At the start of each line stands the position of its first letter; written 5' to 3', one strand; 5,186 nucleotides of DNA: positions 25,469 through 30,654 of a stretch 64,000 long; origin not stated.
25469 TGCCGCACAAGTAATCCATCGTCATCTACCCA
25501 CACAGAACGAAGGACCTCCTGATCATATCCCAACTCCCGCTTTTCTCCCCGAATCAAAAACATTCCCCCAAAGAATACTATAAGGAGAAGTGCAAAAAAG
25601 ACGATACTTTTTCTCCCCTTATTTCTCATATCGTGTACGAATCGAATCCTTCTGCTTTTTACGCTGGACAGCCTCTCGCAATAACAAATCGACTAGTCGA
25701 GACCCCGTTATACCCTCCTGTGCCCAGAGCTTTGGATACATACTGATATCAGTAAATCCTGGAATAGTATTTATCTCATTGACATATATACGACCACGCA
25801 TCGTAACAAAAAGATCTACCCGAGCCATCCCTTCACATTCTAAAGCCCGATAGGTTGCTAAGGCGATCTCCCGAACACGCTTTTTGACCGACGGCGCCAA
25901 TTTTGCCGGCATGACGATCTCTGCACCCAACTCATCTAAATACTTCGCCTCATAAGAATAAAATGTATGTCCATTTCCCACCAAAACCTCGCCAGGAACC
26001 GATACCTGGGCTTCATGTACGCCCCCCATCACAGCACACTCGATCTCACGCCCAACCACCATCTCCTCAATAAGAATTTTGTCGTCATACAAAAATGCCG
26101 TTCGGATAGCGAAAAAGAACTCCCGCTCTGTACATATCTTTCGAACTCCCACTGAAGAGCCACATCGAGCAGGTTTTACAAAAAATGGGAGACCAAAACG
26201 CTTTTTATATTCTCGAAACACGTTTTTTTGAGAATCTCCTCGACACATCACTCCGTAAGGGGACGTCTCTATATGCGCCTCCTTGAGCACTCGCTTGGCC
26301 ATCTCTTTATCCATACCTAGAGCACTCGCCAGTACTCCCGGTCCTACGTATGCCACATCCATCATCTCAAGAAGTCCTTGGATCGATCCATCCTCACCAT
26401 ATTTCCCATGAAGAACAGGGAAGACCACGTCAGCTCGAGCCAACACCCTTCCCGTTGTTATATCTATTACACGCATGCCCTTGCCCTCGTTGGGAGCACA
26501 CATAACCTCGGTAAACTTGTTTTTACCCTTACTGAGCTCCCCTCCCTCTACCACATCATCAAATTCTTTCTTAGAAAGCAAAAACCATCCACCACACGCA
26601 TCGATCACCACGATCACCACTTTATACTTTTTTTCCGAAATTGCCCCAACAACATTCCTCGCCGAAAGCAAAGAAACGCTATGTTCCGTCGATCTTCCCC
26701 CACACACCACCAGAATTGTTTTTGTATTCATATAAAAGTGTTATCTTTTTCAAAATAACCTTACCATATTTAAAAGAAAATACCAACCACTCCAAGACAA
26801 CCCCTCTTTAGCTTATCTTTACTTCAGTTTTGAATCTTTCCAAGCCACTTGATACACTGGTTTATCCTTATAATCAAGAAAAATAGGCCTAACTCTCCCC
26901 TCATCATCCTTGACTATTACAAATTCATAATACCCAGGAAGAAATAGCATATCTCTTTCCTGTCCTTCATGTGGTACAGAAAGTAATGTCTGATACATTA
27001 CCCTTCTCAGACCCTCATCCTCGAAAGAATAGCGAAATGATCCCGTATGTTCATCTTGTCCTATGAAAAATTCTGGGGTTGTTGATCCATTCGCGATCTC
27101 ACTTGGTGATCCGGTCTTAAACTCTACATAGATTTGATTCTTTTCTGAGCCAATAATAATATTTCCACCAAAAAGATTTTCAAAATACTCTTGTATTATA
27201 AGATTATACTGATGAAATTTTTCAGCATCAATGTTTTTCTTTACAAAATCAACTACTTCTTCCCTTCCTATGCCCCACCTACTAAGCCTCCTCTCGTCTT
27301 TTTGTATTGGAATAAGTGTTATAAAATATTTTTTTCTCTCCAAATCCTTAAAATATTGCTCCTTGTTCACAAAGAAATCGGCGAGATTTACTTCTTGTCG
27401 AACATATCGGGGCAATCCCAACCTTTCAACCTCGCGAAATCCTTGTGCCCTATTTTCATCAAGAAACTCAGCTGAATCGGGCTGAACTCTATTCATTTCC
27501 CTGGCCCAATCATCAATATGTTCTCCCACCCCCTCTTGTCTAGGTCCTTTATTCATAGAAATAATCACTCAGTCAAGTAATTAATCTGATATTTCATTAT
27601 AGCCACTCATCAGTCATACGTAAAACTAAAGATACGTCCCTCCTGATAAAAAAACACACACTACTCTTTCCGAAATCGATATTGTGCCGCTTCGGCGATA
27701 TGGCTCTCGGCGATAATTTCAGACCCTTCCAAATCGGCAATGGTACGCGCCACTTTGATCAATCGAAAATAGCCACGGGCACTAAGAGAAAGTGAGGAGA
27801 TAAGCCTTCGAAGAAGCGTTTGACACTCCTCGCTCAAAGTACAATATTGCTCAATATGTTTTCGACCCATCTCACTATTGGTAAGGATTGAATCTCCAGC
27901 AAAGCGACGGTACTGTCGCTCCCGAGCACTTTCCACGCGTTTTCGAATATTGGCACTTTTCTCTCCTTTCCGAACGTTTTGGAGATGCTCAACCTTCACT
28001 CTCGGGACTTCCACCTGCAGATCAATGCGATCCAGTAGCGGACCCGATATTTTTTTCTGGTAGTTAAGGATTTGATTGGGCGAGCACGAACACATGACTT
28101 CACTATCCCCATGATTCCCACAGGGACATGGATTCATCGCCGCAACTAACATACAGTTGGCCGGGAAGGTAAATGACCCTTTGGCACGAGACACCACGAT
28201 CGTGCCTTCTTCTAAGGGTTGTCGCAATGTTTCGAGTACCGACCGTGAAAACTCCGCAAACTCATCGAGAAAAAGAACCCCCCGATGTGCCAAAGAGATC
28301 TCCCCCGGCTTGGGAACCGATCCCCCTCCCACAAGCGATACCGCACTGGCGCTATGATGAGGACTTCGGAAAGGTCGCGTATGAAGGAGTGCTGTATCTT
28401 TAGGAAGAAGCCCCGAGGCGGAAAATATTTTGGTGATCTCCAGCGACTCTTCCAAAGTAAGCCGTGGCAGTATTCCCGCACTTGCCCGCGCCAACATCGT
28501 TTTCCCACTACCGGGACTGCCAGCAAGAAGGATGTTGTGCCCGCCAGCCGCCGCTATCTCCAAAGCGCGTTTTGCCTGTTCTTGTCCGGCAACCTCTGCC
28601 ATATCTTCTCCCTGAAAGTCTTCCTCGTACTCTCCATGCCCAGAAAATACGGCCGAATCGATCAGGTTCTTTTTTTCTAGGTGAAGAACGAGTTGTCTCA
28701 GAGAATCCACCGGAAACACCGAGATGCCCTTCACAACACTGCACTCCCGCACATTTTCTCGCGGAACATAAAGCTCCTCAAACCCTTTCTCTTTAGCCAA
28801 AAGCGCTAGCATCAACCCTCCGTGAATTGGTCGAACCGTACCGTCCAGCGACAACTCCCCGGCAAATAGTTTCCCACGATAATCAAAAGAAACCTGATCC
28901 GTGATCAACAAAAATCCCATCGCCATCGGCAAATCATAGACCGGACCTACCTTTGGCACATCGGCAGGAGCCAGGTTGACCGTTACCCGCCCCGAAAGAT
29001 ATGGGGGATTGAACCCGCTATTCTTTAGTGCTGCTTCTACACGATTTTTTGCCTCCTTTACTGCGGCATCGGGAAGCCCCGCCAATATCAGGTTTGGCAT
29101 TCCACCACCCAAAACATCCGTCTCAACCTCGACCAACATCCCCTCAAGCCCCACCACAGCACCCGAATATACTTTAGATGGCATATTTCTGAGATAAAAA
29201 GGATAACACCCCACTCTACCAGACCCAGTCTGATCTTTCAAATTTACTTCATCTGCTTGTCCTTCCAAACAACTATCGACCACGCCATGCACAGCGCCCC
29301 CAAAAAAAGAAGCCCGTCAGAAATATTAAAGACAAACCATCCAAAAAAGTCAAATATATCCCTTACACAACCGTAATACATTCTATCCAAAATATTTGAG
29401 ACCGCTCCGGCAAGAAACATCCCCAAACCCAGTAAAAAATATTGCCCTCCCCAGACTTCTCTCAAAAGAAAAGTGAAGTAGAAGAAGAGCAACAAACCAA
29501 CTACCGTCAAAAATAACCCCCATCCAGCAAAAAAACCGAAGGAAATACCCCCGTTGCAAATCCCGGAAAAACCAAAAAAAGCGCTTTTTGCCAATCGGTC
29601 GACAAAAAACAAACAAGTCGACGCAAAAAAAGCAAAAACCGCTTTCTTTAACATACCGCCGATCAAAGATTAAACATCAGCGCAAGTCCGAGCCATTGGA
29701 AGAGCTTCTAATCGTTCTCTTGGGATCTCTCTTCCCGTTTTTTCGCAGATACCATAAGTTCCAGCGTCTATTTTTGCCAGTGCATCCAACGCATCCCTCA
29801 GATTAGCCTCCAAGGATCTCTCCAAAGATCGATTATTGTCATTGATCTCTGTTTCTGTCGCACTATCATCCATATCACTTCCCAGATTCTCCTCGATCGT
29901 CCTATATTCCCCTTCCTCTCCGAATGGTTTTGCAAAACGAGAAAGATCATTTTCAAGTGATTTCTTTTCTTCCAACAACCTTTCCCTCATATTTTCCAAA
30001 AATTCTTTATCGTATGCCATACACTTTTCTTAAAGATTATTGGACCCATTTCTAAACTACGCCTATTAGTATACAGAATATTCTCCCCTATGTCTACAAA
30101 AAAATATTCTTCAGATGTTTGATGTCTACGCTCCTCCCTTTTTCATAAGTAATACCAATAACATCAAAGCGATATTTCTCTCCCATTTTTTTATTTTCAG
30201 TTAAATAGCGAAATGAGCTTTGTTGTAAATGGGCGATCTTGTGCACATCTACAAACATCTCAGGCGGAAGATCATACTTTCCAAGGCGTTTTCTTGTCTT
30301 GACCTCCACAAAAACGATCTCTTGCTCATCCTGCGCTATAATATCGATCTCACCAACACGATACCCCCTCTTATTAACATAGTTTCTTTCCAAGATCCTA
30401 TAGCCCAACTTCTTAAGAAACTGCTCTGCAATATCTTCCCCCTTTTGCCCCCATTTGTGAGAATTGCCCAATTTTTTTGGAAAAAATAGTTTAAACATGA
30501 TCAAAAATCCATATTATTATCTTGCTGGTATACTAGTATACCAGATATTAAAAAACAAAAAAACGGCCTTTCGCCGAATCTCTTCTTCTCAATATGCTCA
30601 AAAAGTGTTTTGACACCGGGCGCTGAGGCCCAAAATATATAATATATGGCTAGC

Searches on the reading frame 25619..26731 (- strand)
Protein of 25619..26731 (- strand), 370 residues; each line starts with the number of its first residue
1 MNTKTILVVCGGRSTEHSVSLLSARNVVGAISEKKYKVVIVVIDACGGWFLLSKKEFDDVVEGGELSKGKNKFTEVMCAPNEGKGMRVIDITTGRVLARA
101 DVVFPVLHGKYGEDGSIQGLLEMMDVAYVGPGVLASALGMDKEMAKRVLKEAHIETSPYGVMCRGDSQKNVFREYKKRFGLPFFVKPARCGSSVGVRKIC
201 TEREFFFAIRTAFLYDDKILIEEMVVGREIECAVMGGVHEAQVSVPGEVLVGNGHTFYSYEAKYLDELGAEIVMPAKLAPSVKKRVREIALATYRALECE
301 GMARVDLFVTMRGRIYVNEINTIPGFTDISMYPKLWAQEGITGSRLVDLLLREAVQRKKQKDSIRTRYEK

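Call 47: search_protein_families(library=pfam, proteins=[window:25619-26731:-])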
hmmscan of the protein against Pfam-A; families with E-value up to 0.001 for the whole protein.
window:25619-26731:- (370 aa): 4 families
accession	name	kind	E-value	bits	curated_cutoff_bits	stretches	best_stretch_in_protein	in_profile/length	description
PF07478.18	Dala_Dala_lig_C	-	1.9e-62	210.9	24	1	149-351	2-203/204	D-ala D-ala ligase C-terminus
PF01820.27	Dala_Dala_lig_N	-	6.7e-33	114.2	34.6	1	6-131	2-121/121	D-ala D-ala ligase N-terminus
PF02222.28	ATP-grasp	-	3.8e-08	33.6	27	1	148-321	2-160/179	ATP-grasp domain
PF02786.22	CPSase_L_D2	-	6e-06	26.4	19.8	1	141-322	1-178/211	Carbamoyl-phosphate synthase L chain, ATP binding domain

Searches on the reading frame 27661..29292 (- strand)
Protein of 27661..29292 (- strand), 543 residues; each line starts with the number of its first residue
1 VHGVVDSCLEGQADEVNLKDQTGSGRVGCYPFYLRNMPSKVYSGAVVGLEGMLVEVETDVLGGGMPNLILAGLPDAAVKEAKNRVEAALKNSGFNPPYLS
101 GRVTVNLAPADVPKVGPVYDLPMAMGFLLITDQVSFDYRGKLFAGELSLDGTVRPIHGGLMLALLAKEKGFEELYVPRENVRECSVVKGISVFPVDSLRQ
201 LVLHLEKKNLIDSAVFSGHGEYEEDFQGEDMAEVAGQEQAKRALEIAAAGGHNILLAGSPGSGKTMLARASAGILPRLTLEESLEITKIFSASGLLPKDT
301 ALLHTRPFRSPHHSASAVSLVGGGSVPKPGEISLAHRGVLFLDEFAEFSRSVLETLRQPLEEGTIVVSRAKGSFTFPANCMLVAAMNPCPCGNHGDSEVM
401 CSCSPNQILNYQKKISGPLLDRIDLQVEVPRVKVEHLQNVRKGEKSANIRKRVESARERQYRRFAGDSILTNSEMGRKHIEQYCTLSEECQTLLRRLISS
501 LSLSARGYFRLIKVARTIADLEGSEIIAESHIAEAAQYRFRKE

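Call 48: search_protein_families(library=pfam, proteins=[window:27661-29292:-])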
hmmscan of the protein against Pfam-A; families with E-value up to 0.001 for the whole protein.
window:27661-29292:- (543 aa): 9 families
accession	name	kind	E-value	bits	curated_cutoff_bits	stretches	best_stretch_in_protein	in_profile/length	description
PF01078.27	Mg_chelatase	-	3.6e-94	314.4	20.3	1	230-436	1-206/207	Magnesium chelatase, subunit ChlI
PF13541.12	ChlI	-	8.3e-34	116.5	27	1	56-180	1-121/121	Subunit ChlI of Mg-chelatase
PF13335.12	Mg_chelatase_C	-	1e-31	109.8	26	1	443-539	1-94/94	Magnesium chelatase, subunit ChlI C-terminal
PF00493.29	MCM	-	7.6e-10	38.7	23.3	1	245-426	51-201/224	MCM P-loop domain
PF07728.20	AAA_5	-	1.1e-08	35.6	22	1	337-392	67-126/139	AAA domain (dynein-related subfamily)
PF00158.32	Sigma54_activat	-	1.1e-06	28.9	20.2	0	326-387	83-142/168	Sigma-54 interaction domain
PF05362.19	Lon_C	-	0.00013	22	21.1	1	50-185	39-177/205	Lon protease (S16) C-terminal proteolytic domain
PF00004.35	AAA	-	0.00024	22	21.2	0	254-296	1-35/131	ATPase family associated with various cellular activities (AAA)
PF05496.18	RuvB_N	-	0.00093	19.4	27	0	230-270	5-52/159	Holliday junction DNA helicase RuvB P-loop domain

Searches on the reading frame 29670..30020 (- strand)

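Call 48: search_protein_families(library=pfam, proteins=[window:29670-30020:-])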
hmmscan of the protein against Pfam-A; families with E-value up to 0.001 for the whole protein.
window:29670-30020:- (116 aa): 1 family
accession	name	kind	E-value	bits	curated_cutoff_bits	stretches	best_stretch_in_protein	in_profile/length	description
PF01258.23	zf-dskA_traR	-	1.8e-08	34.7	24.9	1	87-115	1-29/36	Prokaryotic dksA/traR C4-type zinc finger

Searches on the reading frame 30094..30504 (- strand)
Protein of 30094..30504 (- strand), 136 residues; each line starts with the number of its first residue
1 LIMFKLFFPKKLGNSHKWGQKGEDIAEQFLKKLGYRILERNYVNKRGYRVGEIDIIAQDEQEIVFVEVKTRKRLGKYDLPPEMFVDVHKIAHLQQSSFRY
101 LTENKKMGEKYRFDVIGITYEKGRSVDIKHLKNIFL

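Call 48: search_protein_families(library=pfam, proteins=[window:30094-30504:-])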
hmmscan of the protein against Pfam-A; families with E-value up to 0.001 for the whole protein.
window:30094-30504:- (136 aa): 2 families
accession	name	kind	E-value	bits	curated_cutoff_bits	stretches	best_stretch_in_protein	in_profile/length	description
PF02021.23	UPF0102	-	4.9e-22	78.5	23.6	1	22-118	1-80/80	Uncharacterised protein family UPF0102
PF08378.17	NERD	-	1.3e-05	26.1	22.1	1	19-72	2-58/111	Nuclease-related domain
